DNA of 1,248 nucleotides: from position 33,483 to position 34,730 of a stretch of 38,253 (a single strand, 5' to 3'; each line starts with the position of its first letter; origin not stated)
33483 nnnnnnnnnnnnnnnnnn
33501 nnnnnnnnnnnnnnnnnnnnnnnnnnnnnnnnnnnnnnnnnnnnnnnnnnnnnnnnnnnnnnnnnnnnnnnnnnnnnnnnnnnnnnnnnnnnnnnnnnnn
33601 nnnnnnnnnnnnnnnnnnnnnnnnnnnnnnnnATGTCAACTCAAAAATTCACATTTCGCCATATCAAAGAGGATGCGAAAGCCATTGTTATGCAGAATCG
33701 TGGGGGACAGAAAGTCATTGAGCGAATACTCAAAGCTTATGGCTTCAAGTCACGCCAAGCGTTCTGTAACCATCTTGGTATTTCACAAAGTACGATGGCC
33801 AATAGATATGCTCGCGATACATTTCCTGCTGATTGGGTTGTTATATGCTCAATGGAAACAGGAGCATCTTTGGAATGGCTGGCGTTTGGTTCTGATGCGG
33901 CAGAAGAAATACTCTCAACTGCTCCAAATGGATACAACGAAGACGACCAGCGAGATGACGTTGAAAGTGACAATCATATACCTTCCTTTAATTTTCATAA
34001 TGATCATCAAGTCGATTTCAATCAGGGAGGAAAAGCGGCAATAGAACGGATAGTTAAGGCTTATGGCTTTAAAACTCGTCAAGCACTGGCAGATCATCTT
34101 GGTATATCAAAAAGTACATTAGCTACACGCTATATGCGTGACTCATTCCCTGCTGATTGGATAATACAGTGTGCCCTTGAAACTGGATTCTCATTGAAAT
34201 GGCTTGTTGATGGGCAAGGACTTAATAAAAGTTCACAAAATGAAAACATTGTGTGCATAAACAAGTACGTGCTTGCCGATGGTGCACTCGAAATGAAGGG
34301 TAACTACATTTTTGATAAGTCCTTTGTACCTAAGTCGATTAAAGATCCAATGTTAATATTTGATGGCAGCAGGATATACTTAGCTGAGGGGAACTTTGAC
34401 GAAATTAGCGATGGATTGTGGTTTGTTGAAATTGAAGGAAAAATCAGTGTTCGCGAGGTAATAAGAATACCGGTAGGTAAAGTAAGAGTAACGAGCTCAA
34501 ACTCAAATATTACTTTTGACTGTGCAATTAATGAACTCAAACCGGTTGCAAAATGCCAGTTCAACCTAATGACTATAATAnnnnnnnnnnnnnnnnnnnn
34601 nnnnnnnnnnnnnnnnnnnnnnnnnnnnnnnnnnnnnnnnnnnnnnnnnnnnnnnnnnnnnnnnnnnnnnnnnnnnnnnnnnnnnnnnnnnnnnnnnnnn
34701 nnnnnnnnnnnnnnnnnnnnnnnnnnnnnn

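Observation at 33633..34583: Immunity repressor with tandemly duplicated N-terminal DNA-binding domain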

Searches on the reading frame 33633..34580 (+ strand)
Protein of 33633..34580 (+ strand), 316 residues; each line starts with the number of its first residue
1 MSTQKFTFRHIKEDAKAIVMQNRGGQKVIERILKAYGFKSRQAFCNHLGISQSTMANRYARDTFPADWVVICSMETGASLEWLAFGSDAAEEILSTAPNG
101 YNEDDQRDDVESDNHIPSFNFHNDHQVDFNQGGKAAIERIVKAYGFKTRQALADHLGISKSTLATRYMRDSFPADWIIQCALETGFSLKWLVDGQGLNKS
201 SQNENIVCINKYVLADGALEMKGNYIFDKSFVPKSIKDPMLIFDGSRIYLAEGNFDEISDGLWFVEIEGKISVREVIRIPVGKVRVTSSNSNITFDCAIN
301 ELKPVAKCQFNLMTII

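Call 3: search_protein_families(library=pfam, proteins=[window:33633-34580:+], max_evalue=0.1)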
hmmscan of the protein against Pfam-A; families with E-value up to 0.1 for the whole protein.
window:33633-34580:+ (316 aa): 12 families
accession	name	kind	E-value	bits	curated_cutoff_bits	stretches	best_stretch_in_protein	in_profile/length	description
PF07022.19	Phage_CI_repr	-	5.3e-60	200.1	22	2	135-197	1-63/65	Bacteriophage CI repressor helix-turn-helix domain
PF16452.10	Phage_CI_C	-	2.2e-25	89.2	27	1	209-308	2-99/101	Bacteriophage CI repressor C-terminal domain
PF16771.11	RTT107_BRCT_6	-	0.00061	20.4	27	0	18-73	13-70/114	Regulator of Ty1 transposition protein 107 BRCT domain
PF20432.4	Xre-like-HTH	-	0.0011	19.6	25.8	0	135-169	13-44/63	Antitoxin Xre-like helix-turn-helix domain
PF18024.7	HTH_50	-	0.0013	18.8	27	0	29-61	16-46/50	Helix-turn-helix domain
PF14091.12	DUF4269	-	0.0059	17.3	28.9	0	4-51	95-141/151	Domain of unknown function (DUF4269)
PF13560.12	HTH_31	-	0.012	16.4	27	0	148-164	16-32/64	Helix-turn-helix domain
PF07453.19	NUMOD1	-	0.034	14.9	22.8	0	150-166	20-35/37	NUMOD1 domain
PF04967.18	HTH_10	-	0.037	14.3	23.1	0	150-164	27-41/53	HTH DNA binding domain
PF02954.25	HTH_8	-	0.041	14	22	0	149-164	21-36/42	Bacterial regulatory protein, Fis family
PF13518.12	HTH_28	-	0.047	14.2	25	0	27-54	4-28/52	Helix-turn-helix domain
PF19460.4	DUF5997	-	0.061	13.9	27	0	144-199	48-100/108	Family of unknown function (DUF5997)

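Call 5: find_homologous_proteins(query=window:33633-34580:+)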
Query window:33633-34580:+ (316 aa): 720 proteins with E <= 0.001 among 1785 candidates; the best 120 are listed.
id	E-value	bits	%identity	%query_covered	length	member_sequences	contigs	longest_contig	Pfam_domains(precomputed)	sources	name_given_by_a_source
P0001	4.2e-212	721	100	100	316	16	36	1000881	PF07022.20,PF16452.11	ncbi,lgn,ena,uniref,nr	ncbi:TPA: phage repressor protein CI [Escherichia coli]|uniref:phage repressor protein CI n=1 Tax=Es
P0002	1.0e-118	414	58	99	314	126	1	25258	PF07022.20,PF16452.11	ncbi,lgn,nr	ncbi:TPA: phage repressor protein CI [Escherichia coli]|nr:phage repressor protein CI [Escherichia c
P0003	1.4e-111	391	58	97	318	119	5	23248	PF07022.20,PF16452.11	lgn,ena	-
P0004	5.6e-111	389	59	97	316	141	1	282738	PF07022.20,PF16452.11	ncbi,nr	ncbi:Repressor protein CI [Salmonella enterica]|nr:Repressor protein CI [Salmonella enterica]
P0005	1.7e-110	387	59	98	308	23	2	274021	PF18024.8,PF07022.20,PF16452.11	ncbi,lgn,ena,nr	ncbi:helix-turn-helix domain-containing protein [Klebsiella pneumoniae]|nr:helix-turn-helix domain-c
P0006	7.4e-108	379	57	96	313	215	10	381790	PF07022.20,PF16452.11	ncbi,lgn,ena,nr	ncbi:phage repressor protein CI [Escherichia coli]|nr:phage repressor protein CI [Escherichia coli]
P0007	5.8e-107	376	58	97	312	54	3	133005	PF07022.20,PF16452.11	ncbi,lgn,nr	ncbi:TPA: Repressor protein CI [Escherichia coli]|nr:Repressor protein CI [Escherichia coli]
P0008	7.0e-106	372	56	97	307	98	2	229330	PF07022.20,PF16452.11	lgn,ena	-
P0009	3.4e-105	370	55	98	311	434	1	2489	PF07022.20,PF16452.11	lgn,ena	-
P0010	6.9e-105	369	54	100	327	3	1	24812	PF07022.20,PF16452.11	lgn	-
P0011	9.0e-104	365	53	97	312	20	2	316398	PF07022.20,PF16452.11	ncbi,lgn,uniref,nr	ncbi:phage repressor protein CI [Escherichia coli]|uniref:phage repressor protein CI n=1 Tax=Escheri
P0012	9.5e-104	365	54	97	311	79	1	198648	PF07022.20,PF16452.11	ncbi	ncbi:phage repressor protein CI [Escherichia coli]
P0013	1.5e-102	361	56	98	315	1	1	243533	PF07022.20,PF16452.11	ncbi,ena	ncbi:phage repressor protein CI [Citrobacter freundii]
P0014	3.1e-102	360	53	97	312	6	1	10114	PF07022.20,PF16452.11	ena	-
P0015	4.4e-102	360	51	98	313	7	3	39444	PF18024.8,PF07022.20,PF16452.11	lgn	-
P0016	9.4e-102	358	53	97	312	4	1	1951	PF07022.20,PF16452.11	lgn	-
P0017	1.7e-101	358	53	97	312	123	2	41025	PF07022.20,PF16452.11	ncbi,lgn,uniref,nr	ncbi:TPA: phage repressor protein CI [Escherichia coli]|uniref:phage repressor protein CI n=1 Tax=Es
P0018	8.4e-98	346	54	97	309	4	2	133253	PF18024.8,PF07022.20,PF16452.11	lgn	-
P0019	1.0e-97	345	53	98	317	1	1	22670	PF07022.20,PF16452.11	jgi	jgi:phage repressor protein C with HTH and peptisase S24 domain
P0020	5.5e-97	343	52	97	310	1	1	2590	PF07022.20,PF16452.11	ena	-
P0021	1.0e-96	342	52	97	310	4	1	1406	PF07022.20,PF16452.11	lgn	-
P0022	1.7e-96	341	54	97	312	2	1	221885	PF07022.20,PF16452.11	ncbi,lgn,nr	ncbi:Repressor protein CI [Enterobacteriaceae bacterium RIT714]|nr:Repressor protein CI [Enterobacte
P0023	4.1e-96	340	52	97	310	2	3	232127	PF07022.20,PF16452.11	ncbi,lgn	-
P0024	1.3e-95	338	52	97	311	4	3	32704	PF07022.20,PF16452.11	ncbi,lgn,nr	ncbi:TPA: phage repressor protein CI [Klebsiella michiganensis]|nr:phage repressor protein CI [Klebs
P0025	6.9e-95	336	52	92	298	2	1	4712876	PF07022.20,PF16452.11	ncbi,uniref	ncbi:phage repressor protein CI [Enterobacter bugandensis]|uniref:phage repressor protein CI n=1 Tax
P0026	6.9e-95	336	48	100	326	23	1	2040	PF07022.20,PF16452.11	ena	-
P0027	9.9e-95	335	78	60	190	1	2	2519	PF07022.20,PF16452.11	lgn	-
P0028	8.9e-94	332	50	99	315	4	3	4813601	PF07022.20,PF16452.11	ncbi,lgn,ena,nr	ncbi:Repressor protein CI [Enterobacter cancerogenus]|nr:phage repressor protein CI [Enterobacter ca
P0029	1.1e-92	329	52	92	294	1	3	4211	PF20432.5,PF07022.20,PF16452.11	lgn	-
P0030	1.9e-92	328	53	97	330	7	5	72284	PF07022.20,PF16452.11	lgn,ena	-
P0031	2.4e-91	324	50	97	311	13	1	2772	PF18024.8,PF07022.20,PF16452.11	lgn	-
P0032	1.3e-90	322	50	100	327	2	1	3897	PF07022.20,PF16452.11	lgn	-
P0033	1.6e-88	315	48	91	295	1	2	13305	PF07022.20,PF16452.11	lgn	-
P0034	2.8e-88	314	49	91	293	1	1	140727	PF20432.5,PF07022.20,PF16452.11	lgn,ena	-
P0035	1.6e-87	312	52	88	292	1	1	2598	PF20432.5,PF18024.8,PF07022.20,PF16452.11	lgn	-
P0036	2.2e-86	308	49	94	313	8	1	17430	PF18024.8,PF07022.20,PF16452.11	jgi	-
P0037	8.9e-85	303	47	100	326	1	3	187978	PF07022.20,PF16452.11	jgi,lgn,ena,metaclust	metaclust:\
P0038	1.2e-84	302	53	87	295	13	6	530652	PF07022.20,PF16452.11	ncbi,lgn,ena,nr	ncbi:phage repressor protein CI [Enterobacter roggenkampii]|nr:phage repressor protein CI [Enterobac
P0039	1.7e-84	302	49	91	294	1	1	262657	PF20432.5,PF07022.20,PF16452.11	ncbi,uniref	ncbi:phage repressor protein CI [Kosakonia oryzendophytica]|uniref:phage repressor protein CI n=1 Ta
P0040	1.6e-83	299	70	60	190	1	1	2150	PF07022.20,PF16452.11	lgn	-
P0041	2.0e-83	298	48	90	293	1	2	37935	PF20432.5,PF07022.20,PF16452.11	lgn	-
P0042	2.8e-82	295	68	60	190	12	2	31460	PF07022.20,PF16452.11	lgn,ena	-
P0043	1.3e-80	289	67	60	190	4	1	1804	PF07022.20,PF16452.11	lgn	-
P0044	2.0e-78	282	44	90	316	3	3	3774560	PF07022.20,PF16452.11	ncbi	ncbi:helix-turn-helix domain-containing protein [Edwardsiella tarda]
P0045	8.6e-78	280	45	90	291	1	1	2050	PF20432.5,PF07022.20,PF16452.11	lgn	-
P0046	3.9e-77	278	42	91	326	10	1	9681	PF07022.20,PF16452.11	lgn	-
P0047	2.6e-75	272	58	71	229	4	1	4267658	PF07022.20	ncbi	-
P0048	1.4e-70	256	50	77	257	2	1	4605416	PF07022.20,PF16452.11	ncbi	-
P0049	5.6e-67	244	57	61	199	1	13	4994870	PF07022.20,PF16452.11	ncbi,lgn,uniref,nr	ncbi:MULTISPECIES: phage repressor protein CI [Pectobacterium]|uniref:Phage repressor protein n=1 Ta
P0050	8.9e-66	240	56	59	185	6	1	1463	PF07022.20,PF16452.11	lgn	-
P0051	7.1e-61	224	58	57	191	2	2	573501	PF07022.20,PF16452.11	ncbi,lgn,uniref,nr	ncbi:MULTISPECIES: phage repressor protein CI [Yersinia]|uniref:phage repressor protein CI n=1 Tax=Y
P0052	1.7e-60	223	53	57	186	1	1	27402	PF07022.20,PF16452.11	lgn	-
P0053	2.8e-60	222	55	59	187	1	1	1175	PF07022.20,PF16452.11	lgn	-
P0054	2.9e-60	222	55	59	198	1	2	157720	PF07022.20,PF16452.11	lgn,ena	-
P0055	3.2e-60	222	55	58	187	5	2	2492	PF07022.20,PF16452.11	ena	-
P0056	3.6e-60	222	54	57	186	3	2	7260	PF07022.20,PF16452.11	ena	-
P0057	4.1e-60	222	53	60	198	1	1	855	PF07022.20,PF16452.11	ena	-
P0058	5.1e-60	221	52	60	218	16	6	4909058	PF07022.20,PF16452.11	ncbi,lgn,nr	ncbi:hypothetical protein DZA65_00781 [Dickeya dianthicola]|nr:hypothetical protein DZA65_00781 [Dic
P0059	1.1e-59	220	53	55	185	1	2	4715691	PF07022.20,PF16452.11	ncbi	ncbi:phage repressor protein CI [Buttiauxella agrestis]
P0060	1.2e-59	220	51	61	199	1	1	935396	PF07022.20,PF16452.11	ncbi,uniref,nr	ncbi:helix-turn-helix domain-containing protein [Enterobacter roggenkampii]|uniref:phage repressor p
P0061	3.2e-59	219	55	59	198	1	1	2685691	PF07022.20,PF16452.11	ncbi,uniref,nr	ncbi:phage repressor protein CI [Pectobacterium carotovorum]|uniref:phage repressor protein CI n=1 T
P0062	4.7e-59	218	52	59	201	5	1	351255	PF07022.20,PF16452.11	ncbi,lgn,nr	ncbi:phage repressor protein CI [Cronobacter universalis]|nr:phage repressor protein CI [Cronobacter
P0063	4.8e-59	218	54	58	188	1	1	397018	PF07022.20,PF16452.11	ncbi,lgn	-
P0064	5.4e-59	218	52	60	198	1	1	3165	PF07022.20,PF16452.11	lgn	-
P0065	6.2e-59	218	52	61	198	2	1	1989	PF07022.20,PF16452.11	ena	-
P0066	7.0e-59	218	53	59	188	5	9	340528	PF07022.20,PF16452.11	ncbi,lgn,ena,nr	ncbi:phage repressor protein [Escherichia coli]|nr:phage repressor protein [Escherichia coli] EFH865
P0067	7.2e-59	218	55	57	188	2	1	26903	PF07022.20,PF16452.11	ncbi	ncbi:phage repressor protein CI [Pectobacterium cacticida]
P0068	7.3e-59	218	56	57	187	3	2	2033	PF07022.20,PF16452.11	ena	-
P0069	1.1e-58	217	53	59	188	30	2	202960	PF07022.20,PF16452.11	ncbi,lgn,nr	ncbi:TPA: phage repressor protein [Salmonella enterica]|nr:phage repressor protein [Salmonella enter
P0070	1.2e-58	217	53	59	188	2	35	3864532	PF07022.20,PF16452.11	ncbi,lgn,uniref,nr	ncbi:phage repressor protein CI [Yersinia ruckeri]|uniref:CI repressor n=1 Tax=Yersinia ruckeri TaxI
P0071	1.3e-58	217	53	59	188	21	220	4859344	PF07022.20,PF16452.11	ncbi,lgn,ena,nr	ncbi:TPA: phage repressor protein CI [Escherichia coli]|nr:phage repressor protein CI [Escherichia c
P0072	1.3e-58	217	54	57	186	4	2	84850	PF07022.20,PF16452.11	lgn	-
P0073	1.3e-58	217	52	61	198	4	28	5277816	PF07022.20,PF16452.11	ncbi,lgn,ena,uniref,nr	ncbi:phage repressor protein CI [Klebsiella quasipneumoniae subsp. similipneumoniae]|uniref:Phage re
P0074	1.3e-58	217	51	57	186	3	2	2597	PF07022.20,PF16452.11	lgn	-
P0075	1.5e-58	217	55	59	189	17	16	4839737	PF07022.20,PF16452.11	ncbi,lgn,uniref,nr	ncbi:TPA: phage repressor protein CI [Yersinia enterocolitica]|uniref:phage repressor protein CI n=1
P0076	1.7e-58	216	54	59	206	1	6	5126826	PF07022.20,PF16452.11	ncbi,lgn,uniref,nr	ncbi:hypothetical protein STW0522CIT26_31830 [Citrobacter portucalensis]|uniref:phage repressor prot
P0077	2.3e-58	216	55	57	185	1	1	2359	PF07022.20,PF16452.11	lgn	-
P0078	2.7e-58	216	52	57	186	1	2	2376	PF07022.20,PF16452.11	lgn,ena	-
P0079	2.9e-58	216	47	63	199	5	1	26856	PF07022.20,PF16452.11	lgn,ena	-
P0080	3.0e-58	216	51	61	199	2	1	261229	PF07022.20,PF16452.11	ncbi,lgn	ncbi:TPA: phage repressor protein CI [Enterobacter hormaechei subsp. steigerwaltii]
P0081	3.2e-58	216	54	57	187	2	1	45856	PF07022.20,PF16452.11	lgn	-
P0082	3.4e-58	215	52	61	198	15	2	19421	PF07022.20,PF16452.11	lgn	-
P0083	3.6e-58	215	53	60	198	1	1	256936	PF07022.20,PF16452.11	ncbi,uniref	ncbi:phage repressor protein CI [Pectobacterium versatile]|uniref:phage repressor protein CI n=1 Tax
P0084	3.7e-58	215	52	57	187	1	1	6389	PF07022.20,PF16452.11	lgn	-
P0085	4.0e-58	215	51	59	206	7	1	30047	PF07022.20,PF16452.11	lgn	-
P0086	4.6e-58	215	51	60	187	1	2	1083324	PF07022.20,PF16452.11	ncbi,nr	ncbi:TPA: phage repressor protein CI [Serratia marcescens]|nr:phage repressor protein CI [Serratia m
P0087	5.8e-58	215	52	59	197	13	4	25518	PF07022.20,PF16452.11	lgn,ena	-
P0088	7.3e-58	214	50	61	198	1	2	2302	PF07022.20,PF16452.11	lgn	-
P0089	8.2e-58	214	53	59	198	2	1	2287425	PF07022.20,PF16452.11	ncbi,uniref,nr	ncbi:phage repressor protein CI [Pectobacterium carotovorum]|uniref:phage repressor protein CI n=1 T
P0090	1.1e-57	214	55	56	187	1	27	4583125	PF07022.20,PF16452.11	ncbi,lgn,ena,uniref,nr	ncbi:phage repressor protein [Yersinia enterocolitica]|uniref:phage repressor protein CI n=1 Tax=Yer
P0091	1.1e-57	214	52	61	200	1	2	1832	PF07022.20,PF16452.11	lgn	-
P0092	1.1e-57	214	50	59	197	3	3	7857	PF07022.20,PF16452.11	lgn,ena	-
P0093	1.1e-57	214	52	59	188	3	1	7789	PF07022.20,PF16452.11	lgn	-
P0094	1.3e-57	214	52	57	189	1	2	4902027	PF07022.20,PF16452.11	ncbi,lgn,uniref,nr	ncbi:phage repressor protein CI [Kosakonia sacchari]|uniref:Phage repressor protein C, contains Cro/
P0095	1.3e-57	214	53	57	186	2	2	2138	PF07022.20,PF16452.11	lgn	-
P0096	1.4e-57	213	52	57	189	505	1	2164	PF07022.20,PF16452.11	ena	-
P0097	1.6e-57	213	55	56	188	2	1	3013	PF07022.20,PF16452.11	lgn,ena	-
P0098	1.6e-57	213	49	61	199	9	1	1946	PF07022.20,PF16452.11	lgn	-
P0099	1.7e-57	213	50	60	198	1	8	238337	PF07022.20,PF16452.11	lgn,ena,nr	nr:MAG TPA_asm: CI repressor [Caudoviricetes sp.]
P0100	1.7e-57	213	50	57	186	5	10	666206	PF07022.20,PF16452.11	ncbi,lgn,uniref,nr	ncbi:phage repressor protein CI [Salmonella enterica]|uniref:Phage repressor protein n=1 Tax=Salmone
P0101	2.0e-57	213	51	59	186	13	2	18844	PF07022.20,PF16452.11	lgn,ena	-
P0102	2.0e-57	213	51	61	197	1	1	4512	PF07022.20,PF16452.11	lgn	-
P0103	2.0e-57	213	51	57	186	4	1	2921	PF07022.20,PF16452.11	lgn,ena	-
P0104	2.1e-57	213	51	57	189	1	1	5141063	PF07022.20,PF16452.11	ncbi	ncbi:UNVERIFIED_ORG: phage repressor protein C with HTH and peptisase S24 domain [Buttiauxella agres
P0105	2.3e-57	213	53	56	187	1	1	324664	PF07022.20,PF16452.11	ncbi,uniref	ncbi:phage repressor protein CI [Pectobacterium cacticida]|uniref:phage repressor protein CI n=1 Tax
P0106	2.5e-57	213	55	57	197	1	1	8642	PF07022.20,PF16452.11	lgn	-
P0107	2.6e-57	213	50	59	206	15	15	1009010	PF07022.20,PF16452.11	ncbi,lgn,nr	ncbi:CI repressor [Salmonella enterica]|nr:CI repressor [Salmonella enterica] EED4849304.1 CI repres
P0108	3.0e-57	212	51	59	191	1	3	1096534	PF07022.20,PF16452.11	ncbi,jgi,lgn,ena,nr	ncbi:Bacteriophage CI repressor helix-turn-helix domain [Serratia marcescens]|jgi:phage repressor pr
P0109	3.1e-57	212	53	57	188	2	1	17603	PF07022.20,PF16452.11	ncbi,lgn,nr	ncbi:phage repressor protein CI [Yersinia enterocolitica]|nr:phage repressor protein CI [Yersinia en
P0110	3.1e-57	212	49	61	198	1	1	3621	PF07022.20,PF16452.11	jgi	jgi:phage repressor protein C with HTH and peptisase S24 domain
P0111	3.8e-57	212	53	59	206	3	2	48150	PF07022.20,PF16452.11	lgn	-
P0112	3.8e-57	212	53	57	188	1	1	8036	PF07022.20,PF16452.11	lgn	-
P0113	4.2e-57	212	51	59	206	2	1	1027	PF07022.20,PF16452.11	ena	-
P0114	4.2e-57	212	52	59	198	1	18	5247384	PF07022.20,PF16452.11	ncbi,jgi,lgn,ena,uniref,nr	ncbi:phage repressor protein CI [Klebsiella aerogenes]|jgi:phage repressor protein C with HTH and pe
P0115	4.5e-57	212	50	61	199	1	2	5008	PF07022.20,PF16452.11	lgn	-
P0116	5.0e-57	212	50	61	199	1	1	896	PF07022.20,PF16452.11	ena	-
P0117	5.3e-57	212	51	59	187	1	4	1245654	PF07022.20,PF16452.11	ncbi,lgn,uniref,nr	ncbi:TPA: phage repressor protein CI [Serratia liquefaciens]|uniref:phage repressor protein CI n=1 T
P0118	5.4e-57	211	52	59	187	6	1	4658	PF07022.20,PF16452.11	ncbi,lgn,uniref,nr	ncbi:phage repressor protein CI [Serratia proteamaculans]|uniref:Phage repressor protein CI n=1 Tax=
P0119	6.8e-57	211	51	59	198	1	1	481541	PF07022.20,PF16452.11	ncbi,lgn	ncbi:TPA: phage repressor protein CI [Enterobacter hormaechei subsp. xiangfangensis]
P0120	6.9e-57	211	52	59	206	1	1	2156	PF07022.20,PF16452.11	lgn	-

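Call 12: search_solved_structures(query=window:33633-34580:+, show_alignments=2, max_evalue=0.01)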
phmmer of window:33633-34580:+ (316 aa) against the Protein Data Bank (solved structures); distinct sequences matched with E-value up to 0.01: 3.
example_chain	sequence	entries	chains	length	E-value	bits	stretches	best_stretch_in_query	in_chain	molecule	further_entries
2fjr_A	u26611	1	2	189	6.3e-28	101.2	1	136-307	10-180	Repressor protein CI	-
2fkd_A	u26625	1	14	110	3.2e-11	46.3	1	211-307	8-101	Repressor protein CI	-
7jvt_C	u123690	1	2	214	1e-10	44.6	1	211-307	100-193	Repressor protein CI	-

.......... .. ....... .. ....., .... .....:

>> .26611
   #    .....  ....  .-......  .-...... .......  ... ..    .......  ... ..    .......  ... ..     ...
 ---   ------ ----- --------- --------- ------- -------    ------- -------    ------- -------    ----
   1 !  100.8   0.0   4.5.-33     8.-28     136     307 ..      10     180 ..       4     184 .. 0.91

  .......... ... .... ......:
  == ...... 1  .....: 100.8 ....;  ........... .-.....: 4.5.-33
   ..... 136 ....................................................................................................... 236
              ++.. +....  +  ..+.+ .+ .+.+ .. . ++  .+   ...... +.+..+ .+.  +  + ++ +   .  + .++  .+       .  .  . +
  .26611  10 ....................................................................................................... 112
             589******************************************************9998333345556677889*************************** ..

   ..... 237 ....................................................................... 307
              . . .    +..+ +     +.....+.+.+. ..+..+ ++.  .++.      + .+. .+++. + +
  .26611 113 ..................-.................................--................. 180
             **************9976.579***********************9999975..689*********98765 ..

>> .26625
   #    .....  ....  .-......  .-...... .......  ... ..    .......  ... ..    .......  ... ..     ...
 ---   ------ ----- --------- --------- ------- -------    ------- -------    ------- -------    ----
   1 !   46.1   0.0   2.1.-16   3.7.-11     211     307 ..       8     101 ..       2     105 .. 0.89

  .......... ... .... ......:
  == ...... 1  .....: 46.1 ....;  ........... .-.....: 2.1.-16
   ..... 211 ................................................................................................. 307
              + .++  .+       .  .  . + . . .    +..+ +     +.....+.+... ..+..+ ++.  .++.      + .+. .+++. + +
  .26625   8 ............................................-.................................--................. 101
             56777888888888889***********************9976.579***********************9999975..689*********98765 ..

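Call 17: find_related_loci(query=window:33633-34580:+, collection=genome_contigs, flank=3000)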
Query window:33633-34580:+ (316 aa) in genome_contigs; peptide patterns used: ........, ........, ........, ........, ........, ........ (x = any residue, [..] = any of these).
64 stretches matched a pattern; 37 encode a relative of the query (tblastn E <= 1e-3); 37 distinct loci.
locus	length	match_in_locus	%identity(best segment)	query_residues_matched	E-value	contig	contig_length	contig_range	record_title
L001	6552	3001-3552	48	22-306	2e-59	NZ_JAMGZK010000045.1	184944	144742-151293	Silvania hatchlandensis strain H19S6 NODE_11_length_184944_cov_55.632810, whole genome shotgun sequence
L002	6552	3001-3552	47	22-306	4e-59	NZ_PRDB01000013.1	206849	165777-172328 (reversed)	Klebsiella michiganensis strain DSM 25444 contig_13, whole genome shotgun sequence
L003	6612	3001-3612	46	22-310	2e-56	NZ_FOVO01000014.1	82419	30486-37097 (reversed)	Xenorhabdus japonica strain DSM 16522, whole genome shotgun sequence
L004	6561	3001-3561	44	22-309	5e-56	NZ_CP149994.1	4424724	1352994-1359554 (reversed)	Dryocola sp. BD613 chromosome, complete genome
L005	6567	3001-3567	48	22-310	3e-56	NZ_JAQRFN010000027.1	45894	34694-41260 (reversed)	Xenorhabdus anantnagensis strain XENO-2 RM1_27, whole genome shotgun sequence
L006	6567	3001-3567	48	22-310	2e-55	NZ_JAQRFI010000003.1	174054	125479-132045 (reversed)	Xenorhabdus yunnanensis strain XENO-10 contig00003, whole genome shotgun sequence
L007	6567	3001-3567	48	22-310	4e-55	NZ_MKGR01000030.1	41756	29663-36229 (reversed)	Xenorhabdus thuongxuanensis strain 30TX1 Xentx_30, whole genome shotgun sequence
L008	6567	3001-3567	48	22-310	6e-55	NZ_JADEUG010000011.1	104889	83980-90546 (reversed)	Xenorhabdus sp. BG5 X_BG5_11, whole genome shotgun sequence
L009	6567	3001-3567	48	22-310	7e-55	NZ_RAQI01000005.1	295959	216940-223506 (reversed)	Xenorhabdus ehlersii strain DSM 16337 Ga0242589_15, whole genome shotgun sequence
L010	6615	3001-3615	45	22-310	1e-54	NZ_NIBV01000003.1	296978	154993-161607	Xenorhabdus szentirmaii DSM 16338 Xsze_3, whole genome shotgun sequence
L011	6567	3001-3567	48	22-310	5e-55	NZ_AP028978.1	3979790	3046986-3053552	Xenorhabdus sp. TCT-1 chromosome, complete genome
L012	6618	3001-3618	44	22-310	2e-54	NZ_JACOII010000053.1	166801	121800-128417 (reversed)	Xenorhabdus lircayensis strain VLS X_lircayensis_contig_53, whole genome shotgun sequence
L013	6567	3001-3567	47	1-306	8e-60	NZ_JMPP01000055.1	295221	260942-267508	Raoultella planticola ATCC 33531 GRPL.assembly.55, whole genome shotgun sequence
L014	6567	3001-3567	48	22-310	1e-54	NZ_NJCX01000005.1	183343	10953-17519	Xenorhabdus kozodoii strain DSM 17907 Xkoz_5, whole genome shotgun sequence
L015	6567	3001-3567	47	22-310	5e-54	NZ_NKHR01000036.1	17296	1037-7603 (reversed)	Xenorhabdus sp. PB62.4 Xenpb_36, whole genome shotgun sequence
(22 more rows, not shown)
